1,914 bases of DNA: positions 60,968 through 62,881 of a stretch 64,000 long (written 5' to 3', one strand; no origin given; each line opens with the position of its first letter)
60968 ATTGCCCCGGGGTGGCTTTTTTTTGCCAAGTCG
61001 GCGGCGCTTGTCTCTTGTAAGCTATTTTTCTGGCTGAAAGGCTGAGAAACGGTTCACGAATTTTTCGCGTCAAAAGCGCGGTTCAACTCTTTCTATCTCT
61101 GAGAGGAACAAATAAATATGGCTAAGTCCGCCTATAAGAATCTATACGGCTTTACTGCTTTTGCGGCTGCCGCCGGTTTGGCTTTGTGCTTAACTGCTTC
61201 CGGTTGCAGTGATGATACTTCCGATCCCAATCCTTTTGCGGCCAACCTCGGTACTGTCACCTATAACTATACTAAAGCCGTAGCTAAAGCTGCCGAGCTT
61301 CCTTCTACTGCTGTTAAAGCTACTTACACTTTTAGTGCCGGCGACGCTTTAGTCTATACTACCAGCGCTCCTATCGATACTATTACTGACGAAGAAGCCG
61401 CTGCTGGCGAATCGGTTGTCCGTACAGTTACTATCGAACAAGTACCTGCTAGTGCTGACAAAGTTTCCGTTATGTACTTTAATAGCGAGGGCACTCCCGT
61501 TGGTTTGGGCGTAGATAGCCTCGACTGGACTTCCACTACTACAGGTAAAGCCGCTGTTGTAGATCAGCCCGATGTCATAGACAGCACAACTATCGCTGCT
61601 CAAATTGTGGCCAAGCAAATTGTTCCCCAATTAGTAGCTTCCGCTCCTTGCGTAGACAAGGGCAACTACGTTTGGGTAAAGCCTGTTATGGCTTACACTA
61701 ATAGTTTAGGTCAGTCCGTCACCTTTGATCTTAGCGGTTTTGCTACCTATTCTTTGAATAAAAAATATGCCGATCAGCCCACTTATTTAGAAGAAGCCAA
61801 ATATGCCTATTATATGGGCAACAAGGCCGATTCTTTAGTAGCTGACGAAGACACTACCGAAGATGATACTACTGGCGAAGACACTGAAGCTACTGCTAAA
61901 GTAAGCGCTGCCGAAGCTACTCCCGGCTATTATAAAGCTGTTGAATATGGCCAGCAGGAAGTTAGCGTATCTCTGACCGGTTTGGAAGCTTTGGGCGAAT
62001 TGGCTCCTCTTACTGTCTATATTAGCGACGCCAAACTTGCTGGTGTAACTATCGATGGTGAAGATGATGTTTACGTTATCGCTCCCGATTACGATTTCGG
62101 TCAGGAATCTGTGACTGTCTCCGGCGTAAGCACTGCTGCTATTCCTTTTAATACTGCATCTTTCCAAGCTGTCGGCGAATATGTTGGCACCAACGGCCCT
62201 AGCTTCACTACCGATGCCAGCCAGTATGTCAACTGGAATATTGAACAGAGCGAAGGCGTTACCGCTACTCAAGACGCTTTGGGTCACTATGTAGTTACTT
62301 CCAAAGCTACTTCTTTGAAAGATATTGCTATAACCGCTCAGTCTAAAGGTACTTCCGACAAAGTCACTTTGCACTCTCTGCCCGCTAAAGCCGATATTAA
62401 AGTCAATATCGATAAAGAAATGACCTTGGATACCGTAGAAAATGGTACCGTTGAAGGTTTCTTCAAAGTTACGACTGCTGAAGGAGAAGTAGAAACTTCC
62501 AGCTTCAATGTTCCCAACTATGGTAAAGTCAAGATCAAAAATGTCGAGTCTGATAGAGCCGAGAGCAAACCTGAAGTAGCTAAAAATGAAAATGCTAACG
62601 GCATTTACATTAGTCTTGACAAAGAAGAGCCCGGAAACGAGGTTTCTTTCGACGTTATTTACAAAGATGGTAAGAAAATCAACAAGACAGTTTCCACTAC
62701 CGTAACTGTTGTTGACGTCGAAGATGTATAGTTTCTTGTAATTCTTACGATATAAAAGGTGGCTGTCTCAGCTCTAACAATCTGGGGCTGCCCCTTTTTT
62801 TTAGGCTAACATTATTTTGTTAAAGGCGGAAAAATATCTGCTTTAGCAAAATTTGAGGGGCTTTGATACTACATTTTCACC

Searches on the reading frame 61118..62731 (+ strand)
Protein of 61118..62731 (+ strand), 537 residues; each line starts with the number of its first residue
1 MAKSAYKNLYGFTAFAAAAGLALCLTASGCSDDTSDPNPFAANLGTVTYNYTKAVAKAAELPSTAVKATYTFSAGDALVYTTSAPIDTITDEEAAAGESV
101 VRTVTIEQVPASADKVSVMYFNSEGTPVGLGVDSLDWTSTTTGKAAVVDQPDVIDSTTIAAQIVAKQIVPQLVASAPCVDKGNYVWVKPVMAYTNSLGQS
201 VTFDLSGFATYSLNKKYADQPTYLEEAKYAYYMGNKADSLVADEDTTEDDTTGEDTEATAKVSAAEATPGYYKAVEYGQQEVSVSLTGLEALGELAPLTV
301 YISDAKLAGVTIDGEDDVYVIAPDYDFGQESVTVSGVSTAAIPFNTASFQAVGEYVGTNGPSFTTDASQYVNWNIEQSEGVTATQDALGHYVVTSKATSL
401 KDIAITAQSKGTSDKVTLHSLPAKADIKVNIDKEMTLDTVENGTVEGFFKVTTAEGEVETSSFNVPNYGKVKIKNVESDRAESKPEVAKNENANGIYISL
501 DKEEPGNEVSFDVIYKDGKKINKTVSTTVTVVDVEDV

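Call 9: search_protein_families(library=pfam, proteins=[window:61118-62731:+], max_evalue=0.01)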
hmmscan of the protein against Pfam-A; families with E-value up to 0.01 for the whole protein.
window:61118-62731:+ (537 aa): 0 families

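Call 11: find_encoding_contigs(protein=window:61118-62731:+, flank=10000, max_places=4)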
Protein window:61118-62731:+ (537 aa): 20 contigs read that carry it; 4 places shown.
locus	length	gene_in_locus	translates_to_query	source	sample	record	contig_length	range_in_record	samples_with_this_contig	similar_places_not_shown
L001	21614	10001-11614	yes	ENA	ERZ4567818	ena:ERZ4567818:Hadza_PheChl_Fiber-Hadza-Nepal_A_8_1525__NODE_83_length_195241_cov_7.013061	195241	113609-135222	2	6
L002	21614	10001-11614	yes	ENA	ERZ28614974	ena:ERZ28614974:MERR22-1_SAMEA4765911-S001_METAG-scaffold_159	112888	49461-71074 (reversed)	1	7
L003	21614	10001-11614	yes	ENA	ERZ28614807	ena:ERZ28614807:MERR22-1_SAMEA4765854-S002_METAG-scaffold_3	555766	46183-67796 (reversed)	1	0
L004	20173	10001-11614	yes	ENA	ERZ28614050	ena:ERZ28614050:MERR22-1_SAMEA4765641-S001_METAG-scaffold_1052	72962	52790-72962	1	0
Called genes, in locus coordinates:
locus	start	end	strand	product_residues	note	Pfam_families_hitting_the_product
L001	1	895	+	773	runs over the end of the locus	PF07228:SpoIIE, PF13581:HATPase_c_2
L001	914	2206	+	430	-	PF13180:PDZ_2 (weak)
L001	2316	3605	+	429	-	-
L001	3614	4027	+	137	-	-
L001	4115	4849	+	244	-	-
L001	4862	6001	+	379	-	PF21687:T2SSK_1st (faint), PF03934:T2SSK (weak)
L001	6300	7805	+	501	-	-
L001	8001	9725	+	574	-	-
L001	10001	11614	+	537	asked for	-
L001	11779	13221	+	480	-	PF26182:Ig_NUP210_5th (faint)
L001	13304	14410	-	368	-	PF04055:Radical_SAM, PF13186:SPASM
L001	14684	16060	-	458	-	PF01594:AI-2E_transport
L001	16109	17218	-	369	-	-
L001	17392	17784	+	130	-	PF04391:DUF533 (faint), PF05099:TerB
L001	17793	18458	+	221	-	PF00849:PseudoU_synth_2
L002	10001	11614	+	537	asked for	-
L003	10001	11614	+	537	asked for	-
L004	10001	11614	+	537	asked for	-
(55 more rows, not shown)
